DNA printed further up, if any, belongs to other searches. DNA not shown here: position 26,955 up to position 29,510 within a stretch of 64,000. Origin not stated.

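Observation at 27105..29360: C-methyltransferase fused to a Gmd-like domain that has lost the dehydratase catalytic Glu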

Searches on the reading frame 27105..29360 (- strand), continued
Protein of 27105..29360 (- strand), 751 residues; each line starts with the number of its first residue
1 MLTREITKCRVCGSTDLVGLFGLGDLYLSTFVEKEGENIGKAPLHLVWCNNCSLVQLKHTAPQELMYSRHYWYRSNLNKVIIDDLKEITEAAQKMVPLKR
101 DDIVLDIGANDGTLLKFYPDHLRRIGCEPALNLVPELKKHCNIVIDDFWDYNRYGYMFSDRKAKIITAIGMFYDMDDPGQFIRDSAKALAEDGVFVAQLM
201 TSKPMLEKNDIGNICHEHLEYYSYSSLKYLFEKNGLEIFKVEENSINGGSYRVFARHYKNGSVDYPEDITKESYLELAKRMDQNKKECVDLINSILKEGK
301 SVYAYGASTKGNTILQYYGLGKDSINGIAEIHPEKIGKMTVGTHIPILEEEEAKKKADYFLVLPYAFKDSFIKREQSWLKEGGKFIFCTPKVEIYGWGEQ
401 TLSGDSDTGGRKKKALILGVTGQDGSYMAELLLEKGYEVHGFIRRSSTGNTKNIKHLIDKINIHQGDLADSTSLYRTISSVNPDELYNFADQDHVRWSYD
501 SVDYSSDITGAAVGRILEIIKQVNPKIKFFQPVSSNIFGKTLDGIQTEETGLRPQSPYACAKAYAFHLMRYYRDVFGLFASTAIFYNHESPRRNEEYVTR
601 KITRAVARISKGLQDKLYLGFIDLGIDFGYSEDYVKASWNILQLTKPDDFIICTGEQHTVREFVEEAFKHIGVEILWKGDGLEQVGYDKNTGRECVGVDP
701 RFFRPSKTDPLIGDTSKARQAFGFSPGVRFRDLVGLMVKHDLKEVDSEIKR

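Call 15: find_encoding_contigs(protein=P0025, flank=8000, max_places=2)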
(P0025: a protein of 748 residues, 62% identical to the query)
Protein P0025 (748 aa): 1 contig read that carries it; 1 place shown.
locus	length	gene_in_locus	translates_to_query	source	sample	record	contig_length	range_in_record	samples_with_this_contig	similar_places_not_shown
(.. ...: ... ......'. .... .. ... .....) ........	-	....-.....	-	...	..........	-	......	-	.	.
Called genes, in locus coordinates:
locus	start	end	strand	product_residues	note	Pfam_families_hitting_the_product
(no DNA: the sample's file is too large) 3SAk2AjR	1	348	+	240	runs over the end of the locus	-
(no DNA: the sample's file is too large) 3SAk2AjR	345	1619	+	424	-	PF00884:Sulfatase, PF01663:Phosphodiest (weak), PF16347:SGSH_C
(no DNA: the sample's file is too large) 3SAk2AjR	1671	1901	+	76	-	-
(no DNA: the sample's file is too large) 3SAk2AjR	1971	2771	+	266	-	PF01507:PAPS_reduct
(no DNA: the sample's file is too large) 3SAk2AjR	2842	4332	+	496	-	PF01663:Phosphodiest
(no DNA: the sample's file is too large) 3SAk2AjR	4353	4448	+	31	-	-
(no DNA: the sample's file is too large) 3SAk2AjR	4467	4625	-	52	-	PF19451:DUF5989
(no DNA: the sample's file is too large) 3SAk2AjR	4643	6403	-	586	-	PF02543:Carbam_trans_N, PF16861:Carbam_trans_C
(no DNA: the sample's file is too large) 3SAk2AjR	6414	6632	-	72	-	-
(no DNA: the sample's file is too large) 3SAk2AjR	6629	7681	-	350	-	-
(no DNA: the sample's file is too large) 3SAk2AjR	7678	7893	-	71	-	-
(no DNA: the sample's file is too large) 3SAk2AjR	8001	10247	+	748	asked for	PF08421:Methyltransf_13, PF13489:Methyltransf_23, PF08484:Methyltransf_14, PF01370:Epimerase, PF16363:GDP_Man_Dehyd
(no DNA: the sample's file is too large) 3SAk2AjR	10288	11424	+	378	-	PF01075:Glyco_transf_9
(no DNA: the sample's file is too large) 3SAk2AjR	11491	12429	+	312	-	-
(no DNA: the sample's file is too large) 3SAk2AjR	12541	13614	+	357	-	PF01370:Epimerase, PF04321:RmlD_sub_bind, PF16363:GDP_Man_Dehyd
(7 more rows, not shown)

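Call 16: find_encoding_contigs(protein=P0029, flank=8000, max_places=2)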
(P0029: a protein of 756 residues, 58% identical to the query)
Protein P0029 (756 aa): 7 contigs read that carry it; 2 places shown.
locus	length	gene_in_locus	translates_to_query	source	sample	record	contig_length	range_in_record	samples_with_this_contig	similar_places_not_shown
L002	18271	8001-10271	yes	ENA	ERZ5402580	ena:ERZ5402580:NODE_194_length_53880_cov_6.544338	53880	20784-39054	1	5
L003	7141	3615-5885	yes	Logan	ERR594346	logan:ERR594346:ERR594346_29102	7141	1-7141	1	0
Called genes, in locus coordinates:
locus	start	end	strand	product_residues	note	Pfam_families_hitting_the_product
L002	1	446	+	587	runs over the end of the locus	PF02776:TPP_enzyme_N, PF00205:TPP_enzyme_M, PF02775:TPP_enzyme_C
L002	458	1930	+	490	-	PF02310:B12-binding, PF04055:Radical_SAM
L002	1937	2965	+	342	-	-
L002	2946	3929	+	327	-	PF02811:PHP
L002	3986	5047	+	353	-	PF04055:Radical_SAM, PF13186:SPASM (weak)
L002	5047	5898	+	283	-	PF04055:Radical_SAM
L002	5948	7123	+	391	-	PF26337:Gtf3_C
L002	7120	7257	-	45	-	-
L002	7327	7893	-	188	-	PF02475:TRM5-TYW2_MTfase, PF05050:Methyltransf_21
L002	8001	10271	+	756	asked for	PF08421:Methyltransf_13, PF13489:Methyltransf_23, PF08484:Methyltransf_14, PF01370:Epimerase, PF16363:GDP_Man_Dehyd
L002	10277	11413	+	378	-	PF01075:Glyco_transf_9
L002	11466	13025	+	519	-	PF01370:Epimerase, PF04321:RmlD_sub_bind, PF16363:GDP_Man_Dehyd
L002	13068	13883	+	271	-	PF00535:Glycos_transf_2 (weak)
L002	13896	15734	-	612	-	PF00483:NTP_transferase, PF12804:NTP_transf_3, PF01073:3Beta_HSD, PF01370:Epimerase, PF02719:Polysacc_synt_2 (weak), PF16363:GDP_Man_Dehyd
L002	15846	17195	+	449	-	PF01041:DegT_DnrJ_EryC1, PF01212:Beta_elim_lyase (weak), PF00266:Aminotran_5 (weak), PF01041:DegT_DnrJ_EryC1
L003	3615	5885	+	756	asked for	PF08421:Methyltransf_13, PF13489:Methyltransf_23, PF08484:Methyltransf_14, PF01370:Epimerase, PF16363:GDP_Man_Dehyd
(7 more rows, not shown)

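Call 17: find_encoding_contigs(protein=P0084, flank=8000, max_places=2)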
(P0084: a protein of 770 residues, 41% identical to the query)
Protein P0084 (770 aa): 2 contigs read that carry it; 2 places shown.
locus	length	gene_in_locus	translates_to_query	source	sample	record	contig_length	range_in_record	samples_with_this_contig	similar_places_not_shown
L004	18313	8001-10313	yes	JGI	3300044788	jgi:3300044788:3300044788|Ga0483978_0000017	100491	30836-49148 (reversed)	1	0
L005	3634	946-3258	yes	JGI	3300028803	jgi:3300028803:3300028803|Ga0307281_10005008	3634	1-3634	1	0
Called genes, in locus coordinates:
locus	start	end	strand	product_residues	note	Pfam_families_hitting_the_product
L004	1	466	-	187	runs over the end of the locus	-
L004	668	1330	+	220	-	PF03476:MOSC_N (weak), PF03473:MOSC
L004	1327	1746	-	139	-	PF00582:Usp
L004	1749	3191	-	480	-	PF01566:Nramp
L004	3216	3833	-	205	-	PF04199:Cyclase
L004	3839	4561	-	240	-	PF00487:FA_desaturase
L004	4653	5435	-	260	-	PF03301:Trp_dioxygenase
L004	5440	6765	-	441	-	PF01266:DAO (faint), PF01494:FAD_binding_3, PF13450:NAD_binding_8 (weak)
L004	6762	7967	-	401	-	PF20706:GT4-conflict, PF00534:Glycos_transf_1, PF13692:Glyco_trans_1_4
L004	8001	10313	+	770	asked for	PF01370:Epimerase, PF16363:GDP_Man_Dehyd, PF08421:Methyltransf_13, PF13489:Methyltransf_23, PF08484:Methyltransf_14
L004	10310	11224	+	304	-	PF01370:Epimerase, PF04321:RmlD_sub_bind, PF16363:GDP_Man_Dehyd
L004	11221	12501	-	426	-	PF00266:Aminotran_5, PF22580:KYNU_C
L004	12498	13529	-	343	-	PF04909:Amidohydro_2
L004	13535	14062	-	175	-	PF06052:3-HAO, PF07883:Cupin_2 (weak)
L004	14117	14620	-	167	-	PF00300:His_Phos_1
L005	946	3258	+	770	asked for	PF01370:Epimerase, PF16363:GDP_Man_Dehyd, PF08421:Methyltransf_13, PF13489:Methyltransf_23, PF08484:Methyltransf_14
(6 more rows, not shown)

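Call 18: find_encoding_contigs(protein=P0062, flank=8000, max_places=2)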
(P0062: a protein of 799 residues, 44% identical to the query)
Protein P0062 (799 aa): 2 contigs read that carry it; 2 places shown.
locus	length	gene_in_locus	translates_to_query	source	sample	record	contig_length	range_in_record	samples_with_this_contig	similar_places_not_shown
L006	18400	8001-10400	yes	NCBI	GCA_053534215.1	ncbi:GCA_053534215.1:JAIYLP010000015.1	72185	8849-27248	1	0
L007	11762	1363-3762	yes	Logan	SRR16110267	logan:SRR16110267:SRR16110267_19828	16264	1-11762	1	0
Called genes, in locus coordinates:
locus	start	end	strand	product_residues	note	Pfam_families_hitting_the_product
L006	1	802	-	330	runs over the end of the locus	PF00106:adh_short (weak), PF04321:RmlD_sub_bind, PF01073:3Beta_HSD, PF01370:Epimerase, PF02719:Polysacc_synt_2 (weak), PF07993:NAD_binding_4, PF13460:NAD_binding_10 (weak), PF16363:GDP_Man_Dehyd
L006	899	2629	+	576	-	PF08421:Methyltransf_13, PF13489:Methyltransf_23, PF08241:Methyltransf_11 (faint), PF08484:Methyltransf_14, PF00908:dTDP_sugar_isom, PF14667:Polysacc_synt_C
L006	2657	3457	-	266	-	PF00535:Glycos_transf_2 (weak)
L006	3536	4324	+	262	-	PF01209:Ubie_methyltran (weak), PF07021:MetW (weak), PF13489:Methyltransf_23 (weak), PF13847:Methyltransf_31, PF08241:Methyltransf_11, PF13649:Methyltransf_25, PF08242:Methyltransf_12 (weak)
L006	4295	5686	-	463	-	PF02310:B12-binding, PF04055:Radical_SAM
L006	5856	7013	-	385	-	PF01075:Glyco_transf_9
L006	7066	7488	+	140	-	-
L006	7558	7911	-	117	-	-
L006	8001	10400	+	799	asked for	PF01370:Epimerase, PF04321:RmlD_sub_bind (weak), PF16363:GDP_Man_Dehyd, PF08421:Methyltransf_13, PF13489:Methyltransf_23, PF08484:Methyltransf_14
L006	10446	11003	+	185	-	PF00293:NUDIX (weak)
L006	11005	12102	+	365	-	PF01041:DegT_DnrJ_EryC1, PF00155:Aminotran_1_2, PF00266:Aminotran_5, PF01053:Cys_Met_Meta_PP, PF01212:Beta_elim_lyase (weak)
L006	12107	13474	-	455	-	PF02310:B12-binding, PF04055:Radical_SAM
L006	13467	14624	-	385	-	PF26337:Gtf3_C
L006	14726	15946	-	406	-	-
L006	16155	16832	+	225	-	PF00676:E1_dh, PF13292:DXP_synthase_N (weak)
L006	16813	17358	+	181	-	PF02779:Transket_pyr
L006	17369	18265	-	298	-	PF01370:Epimerase, PF04321:RmlD_sub_bind, PF16363:GDP_Man_Dehyd (weak)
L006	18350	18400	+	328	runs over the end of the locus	PF01370:Epimerase, PF02719:Polysacc_synt_2 (weak), PF16363:GDP_Man_Dehyd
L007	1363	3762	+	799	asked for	PF01370:Epimerase, PF04321:RmlD_sub_bind (weak), PF16363:GDP_Man_Dehyd, PF08421:Methyltransf_13, PF13489:Methyltransf_23, PF08484:Methyltransf_14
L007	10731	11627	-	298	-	PF01370:Epimerase, PF04321:RmlD_sub_bind, PF16363:GDP_Man_Dehyd (weak)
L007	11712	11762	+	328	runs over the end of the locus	PF01370:Epimerase, PF02719:Polysacc_synt_2 (weak), PF16363:GDP_Man_Dehyd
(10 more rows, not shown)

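Call 28: find_related_loci(query=A1, collection=genome_contigs, flank=10000)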
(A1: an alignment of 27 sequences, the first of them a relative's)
Query A1 (751 aa) in genome_contigs; peptide patterns used: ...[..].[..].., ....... (x = any residue, [..] = any of these).
600 stretches matched a pattern (row limit reached: there are more); 569 encode a relative of the query (tblastn E <= 1e-3); the best 80 are kept; 80 distinct loci.
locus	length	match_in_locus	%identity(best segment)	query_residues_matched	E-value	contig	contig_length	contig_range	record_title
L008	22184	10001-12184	63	1-750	0e+0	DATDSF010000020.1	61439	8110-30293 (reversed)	MAG TPA_asm: Candidatus Nanoarchaeia archaeon isolate SMAG_U7996 k141_104559, whole genome shotgun sequence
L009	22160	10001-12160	64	3-750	0e+0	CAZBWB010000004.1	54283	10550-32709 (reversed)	MAG TPA_asm: Candidatus Woesearchaeota archaeon isolate binchicken_co178_247 genome assembly, contig: NODE_1061_length_5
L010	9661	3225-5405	58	7-750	0e+0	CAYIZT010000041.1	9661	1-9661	MAG TPA_asm: uncultured Methanosarcinales archaeon isolate ERP119705_co9_54 genome assembly, contig: NODE_9801_length_96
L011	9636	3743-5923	57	7-750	0e+0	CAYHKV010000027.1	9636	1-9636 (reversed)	MAG TPA_asm: uncultured Methanosarcinales archaeon isolate ERP119705_co13_634 genome assembly, contig: NODE_8849_length_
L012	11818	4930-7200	53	6-743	0e+0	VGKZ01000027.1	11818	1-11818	MAG: Candidatus Peregrinibacteria bacterium isolate K_DeepCast_65m_m2_238 K_DeepCast_65m_m2_238_Ga0194128_10009570, whol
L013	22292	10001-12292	54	7-750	0e+0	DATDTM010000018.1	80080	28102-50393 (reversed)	MAG TPA_asm: Candidatus Nanoarchaeia archaeon isolate SMAG_U8031 k141_1379067, whole genome shotgun sequence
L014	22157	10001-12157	47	9-746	0e+0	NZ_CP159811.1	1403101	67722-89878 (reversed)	Candidatus Pelagibacter sp. Uisw_137 chromosome, complete genome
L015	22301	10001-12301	40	5-743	1e-180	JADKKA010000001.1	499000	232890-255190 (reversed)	MAG: Chitinophagaceae bacterium isolate Vibo_18-Q3-R45-57_MAXAC.049 tig00000506-10-4992600, whole genome shotgun sequenc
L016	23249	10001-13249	38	1-747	9e-168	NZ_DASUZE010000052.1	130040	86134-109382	MAG: Piscinibacter sp. isolate SMAG_U1914 k141_1542904, whole genome shotgun sequence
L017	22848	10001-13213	38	4-747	8e-163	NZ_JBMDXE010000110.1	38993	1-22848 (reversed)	MAG: Rhodopseudomonas sp. isolate FBaRs1_18 FBaRs1_contig110, whole genome shotgun sequence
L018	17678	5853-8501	59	6-745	2e-158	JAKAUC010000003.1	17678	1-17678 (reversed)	MAG: archaeon isolate YP3.bin16 NODE_3928_length_17678_cov_14.7855, whole genome shotgun sequence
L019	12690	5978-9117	36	6-745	1e-151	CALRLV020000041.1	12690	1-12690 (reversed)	MAG: Ferrovibrio terrae isolate JJ-K1D3-5-3-m2-bin45 genome assembly, contig: JJ-SDB5-352-C220, whole genome shotgun seq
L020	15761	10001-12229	37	8-745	3e-149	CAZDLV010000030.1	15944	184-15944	MAG TPA_asm: uncultured Rhodobacterales bacterium isolate SRP216583_co2_208 genome assembly, contig: NODE_2781_length_15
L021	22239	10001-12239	58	9-750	5e-149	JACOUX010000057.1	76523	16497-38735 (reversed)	MAG: Candidatus Woesearchaeota archaeon isolate NC_groundwater_84_Ag_S-0.1um_40_33 S35_SO-1_scaffold_436428, whole genom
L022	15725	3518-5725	37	1-739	6e-148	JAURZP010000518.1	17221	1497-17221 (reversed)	MAG: Methanoregula sp. isolate E6_concoct.bin.196 E6_k141_130553, whole genome shotgun sequence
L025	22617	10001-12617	57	9-744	2e-143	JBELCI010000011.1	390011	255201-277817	MAG: OM43 beta proteobacterium isolate REMEI008_ass_megahit_bin.28 k141_3687756, whole genome shotgun sequence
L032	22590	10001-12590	56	9-743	6e-140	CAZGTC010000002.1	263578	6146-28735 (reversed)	MAG TPA_asm: uncultured bacterium isolate binchicken_co191_156 genome assembly, contig: NODE_31_length_263578_cov_18.380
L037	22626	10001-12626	55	1-743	1e-136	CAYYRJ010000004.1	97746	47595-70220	MAG TPA_asm: uncultured Planctomycetales bacterium isolate SRP278252_co1_150 genome assembly, contig: NODE_221_length_97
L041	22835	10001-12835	62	7-750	3e-137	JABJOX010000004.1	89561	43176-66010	MAG: Candidatus Woesearchaeota archaeon isolate SI075_bin52 k141_2632154, whole genome shotgun sequence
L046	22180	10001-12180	61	6-749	0e+0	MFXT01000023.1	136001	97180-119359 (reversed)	MAG: Candidatus Peribacteria bacterium RIFCSPHIGHO2_02_FULL_49_16 rifcsphigho2_02_scaffold_81, whole genome shotgun sequ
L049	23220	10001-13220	54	6-741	9e-130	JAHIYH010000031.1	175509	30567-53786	MAG: Patescibacteria group bacterium isolate Modern_marine.mb.105 Modern_marine.mb.105_k141_1703755, whole genome shotgu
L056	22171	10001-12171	57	6-743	0e+0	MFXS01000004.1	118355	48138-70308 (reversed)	MAG: Candidatus Peribacteria bacterium RIFCSPHIGHO2_01_FULL_55_13 rifcsphigho2_01_scaffold_165, whole genome shotgun seq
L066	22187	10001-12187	46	3-746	0e+0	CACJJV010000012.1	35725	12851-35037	uncultured Pelagibacteraceae bacterium isolate AG-447-F10 genome assembly, contig: AG-447-F10_NODE_12, whole genome shot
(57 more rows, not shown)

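Call 41: search_protein_families(library=pfam, proteins=[L032:8443-8853:+, L037:8458-8874:+, L032:12596-13612:+, L032:13612-14883:+, L032:14886-16160:+, L032:7854-8414:+, L025:9170-9931:+, L032:16160-17209:+, L032:5942-7537:+], max_evalue=0.01)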
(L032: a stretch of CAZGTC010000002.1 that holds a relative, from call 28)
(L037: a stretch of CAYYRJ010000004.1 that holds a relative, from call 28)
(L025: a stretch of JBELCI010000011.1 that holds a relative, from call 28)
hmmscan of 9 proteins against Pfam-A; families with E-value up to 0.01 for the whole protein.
L032:8443-8853:+ (137 aa): 0 families

L037:8458-8874:+ (139 aa): 0 families

L032:12596-13612:+ (339 aa): 3 families
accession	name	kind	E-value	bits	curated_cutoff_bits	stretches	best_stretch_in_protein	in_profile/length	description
PF00535.33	Glycos_transf_2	-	2e-29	103.1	23.3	1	8-137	1-131/168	Glycosyl transferase family 2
PF10111.15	Glyco_tranf_2_2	-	8.1e-09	35.8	27.3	1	10-234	5-228/276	Glycosyltransferase like family 2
PF13641.12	Glyco_tranf_2_3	-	2.1e-07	31.7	27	1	7-110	3-111/230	Glycosyltransferase like family 2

L032:13612-14883:+ (424 aa): 1 family
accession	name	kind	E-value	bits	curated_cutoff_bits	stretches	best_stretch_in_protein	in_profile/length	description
PF04932.20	Wzy_C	-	8e-16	58.6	31.7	1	210-347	2-149/149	O-Antigen ligase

L032:14886-16160:+ (425 aa): 1 family
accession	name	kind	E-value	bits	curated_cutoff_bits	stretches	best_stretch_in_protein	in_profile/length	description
PF13231.12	PMT_2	-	8.6e-18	65.5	26.1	1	98-254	2-160/160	Dolichyl-phosphate-mannose-protein mannosyltransferase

L032:7854-8414:+ (187 aa): 1 family
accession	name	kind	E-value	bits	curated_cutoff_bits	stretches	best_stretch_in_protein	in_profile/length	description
PF02709.20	Glyco_transf_7C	-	0.00018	21.5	23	1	31-88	9-61/78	N-terminal domain of galactosyltransferase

L025:9170-9931:+ (254 aa): 8 families
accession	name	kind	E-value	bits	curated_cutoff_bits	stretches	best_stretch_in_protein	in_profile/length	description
PF13847.12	Methyltransf_31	-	2e-12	47.5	27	1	54-161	3-113/145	Methyltransferase domain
PF13649.12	Methyltransf_25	-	2.1e-09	38.4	27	1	58-153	1-97/97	Methyltransferase domain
PF08241.18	Methyltransf_11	-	2.5e-08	34.9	21.2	1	59-157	1-95/95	Methyltransferase domain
PF08242.18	Methyltransf_12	-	7.2e-07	30.3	30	1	59-155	1-98/98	Methyltransferase domain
PF13489.12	Methyltransf_23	-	4.1e-05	23.8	27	1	52-215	20-143/164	Methyltransferase domain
PF05175.20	MTS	-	0.00019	21.5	23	1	50-161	27-142/170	Methyltransferase small domain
PF02353.26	CMAS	-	0.0002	21.2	27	1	52-157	60-164/273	Mycolic acid cyclopropane synthetase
PF06325.19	PrmA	-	0.00035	20.6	22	1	53-156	160-257/296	Ribosomal protein L11 methyltransferase (PrmA)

L032:16160-17209:+ (350 aa): 3 families
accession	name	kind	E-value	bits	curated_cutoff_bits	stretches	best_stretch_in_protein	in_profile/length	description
PF04055.27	Radical_SAM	-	1.1e-15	58.7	29.5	1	61-221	1-160/166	Radical SAM superfamily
PF13186.11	SPASM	-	1.2e-10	41.9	21.5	1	272-340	1-67/67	Iron-sulfur cluster-binding domain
PF13353.11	Fer4_12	-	0.0025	18.5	22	1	66-136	14-85/137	4Fe-4S single cluster domain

L032:5942-7537:+ (532 aa): 3 families
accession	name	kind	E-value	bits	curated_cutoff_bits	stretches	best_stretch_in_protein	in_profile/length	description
PF04055.27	Radical_SAM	-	4.1e-18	66.5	29.5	1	203-371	3-166/166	Radical SAM superfamily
PF02310.24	B12-binding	-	1.2e-13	51.4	32.1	1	12-130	10-120/121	B12 binding domain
PF19864.5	Radical_SAM_N2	-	0.00015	21.7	29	1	86-136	78-127/151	Radical SAM proteins, N-terminal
